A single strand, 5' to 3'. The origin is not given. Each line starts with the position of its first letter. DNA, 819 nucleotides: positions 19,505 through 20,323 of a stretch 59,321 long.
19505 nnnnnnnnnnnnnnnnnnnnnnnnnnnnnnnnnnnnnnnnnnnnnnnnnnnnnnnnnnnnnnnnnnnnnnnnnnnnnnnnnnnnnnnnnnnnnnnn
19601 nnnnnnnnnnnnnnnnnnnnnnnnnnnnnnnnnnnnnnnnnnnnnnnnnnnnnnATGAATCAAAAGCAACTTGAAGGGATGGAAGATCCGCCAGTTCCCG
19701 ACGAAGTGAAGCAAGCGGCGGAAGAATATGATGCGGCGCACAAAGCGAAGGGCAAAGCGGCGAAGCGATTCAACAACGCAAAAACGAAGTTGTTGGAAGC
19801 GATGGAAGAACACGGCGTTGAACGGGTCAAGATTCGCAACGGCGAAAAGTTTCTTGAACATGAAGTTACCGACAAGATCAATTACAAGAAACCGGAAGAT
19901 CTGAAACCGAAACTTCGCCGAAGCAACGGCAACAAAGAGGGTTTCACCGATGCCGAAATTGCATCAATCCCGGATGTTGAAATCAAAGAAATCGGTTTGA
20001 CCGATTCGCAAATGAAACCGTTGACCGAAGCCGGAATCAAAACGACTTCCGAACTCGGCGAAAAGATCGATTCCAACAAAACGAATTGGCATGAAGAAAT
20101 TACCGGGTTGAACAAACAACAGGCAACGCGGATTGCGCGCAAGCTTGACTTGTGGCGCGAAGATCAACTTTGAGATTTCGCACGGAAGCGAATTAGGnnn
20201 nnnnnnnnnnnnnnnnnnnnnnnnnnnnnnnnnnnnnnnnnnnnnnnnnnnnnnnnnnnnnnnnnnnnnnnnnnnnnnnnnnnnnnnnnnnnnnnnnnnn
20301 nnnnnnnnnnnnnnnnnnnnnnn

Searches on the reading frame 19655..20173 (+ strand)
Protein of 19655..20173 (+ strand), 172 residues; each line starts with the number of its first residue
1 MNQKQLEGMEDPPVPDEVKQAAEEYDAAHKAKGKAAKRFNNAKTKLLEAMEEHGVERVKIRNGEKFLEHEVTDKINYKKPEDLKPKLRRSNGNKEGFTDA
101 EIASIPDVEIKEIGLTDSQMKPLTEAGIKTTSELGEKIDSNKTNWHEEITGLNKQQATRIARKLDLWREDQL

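Call 71: search_protein_families(library=pfam, proteins=[window:19655-20173:+], max_evalue=0.01)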
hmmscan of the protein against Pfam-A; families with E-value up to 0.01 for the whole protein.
window:19655-20173:+ (172 aa): 3 families
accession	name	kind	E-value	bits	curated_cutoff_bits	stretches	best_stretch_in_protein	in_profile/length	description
PF23984.1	DUF7307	-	2.2e-05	24.8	27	1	16-87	7-76/129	Pam3 gp33-like protein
PF12482.14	DUF3701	-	4.9e-05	23.9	26.9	1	116-164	21-69/93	Phage integrase protein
PF24091.1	DUF7376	-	0.00092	19.5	27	1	7-65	81-139/219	Family of unknown function (DUF7376)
